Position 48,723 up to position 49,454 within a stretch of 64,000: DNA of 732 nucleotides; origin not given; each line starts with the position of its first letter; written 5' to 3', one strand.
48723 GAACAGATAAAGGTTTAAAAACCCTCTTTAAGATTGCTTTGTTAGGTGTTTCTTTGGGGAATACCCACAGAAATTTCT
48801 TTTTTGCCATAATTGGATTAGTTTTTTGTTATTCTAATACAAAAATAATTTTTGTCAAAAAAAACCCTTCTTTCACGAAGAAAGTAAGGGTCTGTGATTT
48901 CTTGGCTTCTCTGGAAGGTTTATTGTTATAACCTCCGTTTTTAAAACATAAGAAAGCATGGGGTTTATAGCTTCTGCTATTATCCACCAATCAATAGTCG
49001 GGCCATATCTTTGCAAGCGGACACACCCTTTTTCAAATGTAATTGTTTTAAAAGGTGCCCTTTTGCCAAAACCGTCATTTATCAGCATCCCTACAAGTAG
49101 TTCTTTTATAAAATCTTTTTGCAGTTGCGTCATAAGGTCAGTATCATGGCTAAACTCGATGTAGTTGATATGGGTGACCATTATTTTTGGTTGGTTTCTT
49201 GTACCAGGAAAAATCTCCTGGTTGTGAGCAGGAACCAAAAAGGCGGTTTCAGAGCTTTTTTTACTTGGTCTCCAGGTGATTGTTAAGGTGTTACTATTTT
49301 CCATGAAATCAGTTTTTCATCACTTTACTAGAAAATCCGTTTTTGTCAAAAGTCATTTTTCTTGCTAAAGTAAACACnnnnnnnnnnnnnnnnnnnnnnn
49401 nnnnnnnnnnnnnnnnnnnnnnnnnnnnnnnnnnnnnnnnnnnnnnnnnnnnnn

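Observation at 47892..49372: Reiterated terminator-promoter modules built around a palindromic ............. core separating four consecutive small minus-strand genes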

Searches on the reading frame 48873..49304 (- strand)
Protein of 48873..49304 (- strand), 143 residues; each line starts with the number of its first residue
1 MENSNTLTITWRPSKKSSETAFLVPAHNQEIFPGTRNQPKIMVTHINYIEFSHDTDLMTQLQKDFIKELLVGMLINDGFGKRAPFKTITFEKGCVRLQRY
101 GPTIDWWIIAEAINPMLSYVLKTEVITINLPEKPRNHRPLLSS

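Call 11: search_protein_families(library=pfam, proteins=[window:48873-49304:-], max_evalue=1)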
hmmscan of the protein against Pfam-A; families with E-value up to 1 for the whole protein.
window:48873-49304:- (143 aa): 0 families

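Call 12: find_homologous_proteins(query=window:48873-49304:-, max_evalue=0.01)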
Query window:48873-49304:- (143 aa): 3 proteins with E <= 0.01 among 7 candidates.
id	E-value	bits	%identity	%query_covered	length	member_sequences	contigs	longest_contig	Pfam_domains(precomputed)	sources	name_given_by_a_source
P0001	1.6e-86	305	97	100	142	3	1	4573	-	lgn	-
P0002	1.7e-40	156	57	95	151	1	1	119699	-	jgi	jgi:hypothetical protein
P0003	6.1e-37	145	80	62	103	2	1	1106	-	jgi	jgi:hypothetical protein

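Call 19: find_encoding_contigs(protein=P0002, flank=8000, max_places=4)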
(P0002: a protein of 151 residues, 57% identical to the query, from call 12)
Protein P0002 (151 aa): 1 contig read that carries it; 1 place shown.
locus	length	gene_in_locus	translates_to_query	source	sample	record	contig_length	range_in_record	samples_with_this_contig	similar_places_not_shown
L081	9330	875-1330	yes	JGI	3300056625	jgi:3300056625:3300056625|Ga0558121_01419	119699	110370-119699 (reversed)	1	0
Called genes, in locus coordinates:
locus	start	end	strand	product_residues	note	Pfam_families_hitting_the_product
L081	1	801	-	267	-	?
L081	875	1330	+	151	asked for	-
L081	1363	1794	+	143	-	-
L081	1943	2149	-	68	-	-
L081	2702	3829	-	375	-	PF03033:Glyco_transf_28, PF04101:Glyco_tran_28_C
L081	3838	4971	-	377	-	PF01098:FTSW_RODA_SPOVE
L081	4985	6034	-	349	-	PF00953:Glycos_transf_4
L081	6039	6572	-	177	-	PF04079:SMC_ScpB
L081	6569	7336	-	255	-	PF02616:SMC_ScpA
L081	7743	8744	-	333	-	-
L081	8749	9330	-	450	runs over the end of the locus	PF01336:tRNA_anti-codon, PF00152:tRNA-synt_2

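Call 20: find_encoding_contigs(protein=P0001, flank=5000, max_places=4)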
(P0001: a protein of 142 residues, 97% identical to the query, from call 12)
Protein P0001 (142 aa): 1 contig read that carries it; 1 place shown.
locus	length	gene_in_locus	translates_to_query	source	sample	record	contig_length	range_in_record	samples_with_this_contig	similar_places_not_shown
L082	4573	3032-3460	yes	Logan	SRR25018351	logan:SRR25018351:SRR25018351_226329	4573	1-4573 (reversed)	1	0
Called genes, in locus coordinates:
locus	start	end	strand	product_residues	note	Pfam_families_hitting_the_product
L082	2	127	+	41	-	?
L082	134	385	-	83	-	-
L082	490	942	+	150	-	-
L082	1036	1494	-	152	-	-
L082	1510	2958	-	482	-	PF00749:tRNA-synt_1c, PF19269:Anticodon_2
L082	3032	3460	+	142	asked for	-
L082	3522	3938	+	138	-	-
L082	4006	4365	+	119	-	-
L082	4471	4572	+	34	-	?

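Call 21: find_encoding_contigs(protein=P0003, flank=5000, max_places=4)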
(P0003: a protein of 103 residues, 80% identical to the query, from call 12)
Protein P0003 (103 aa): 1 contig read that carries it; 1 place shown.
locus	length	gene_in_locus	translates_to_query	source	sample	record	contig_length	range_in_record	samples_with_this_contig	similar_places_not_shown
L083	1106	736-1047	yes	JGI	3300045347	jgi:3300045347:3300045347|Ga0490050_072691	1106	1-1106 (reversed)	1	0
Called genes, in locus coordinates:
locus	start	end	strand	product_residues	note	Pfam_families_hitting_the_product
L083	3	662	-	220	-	?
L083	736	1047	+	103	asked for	-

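Call 62: search_protein_families(library=padloc, proteins=[window:48873-49304:-], max_evalue=0.1)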
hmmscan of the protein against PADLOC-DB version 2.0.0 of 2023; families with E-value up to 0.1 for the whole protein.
window:48873-49304:- (143 aa): 0 families

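Call 63: search_protein_families(library=phrogs, proteins=[window:48873-49304:-], max_evalue=0.1)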
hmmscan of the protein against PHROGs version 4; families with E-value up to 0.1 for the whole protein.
window:48873-49304:- (143 aa): 0 families
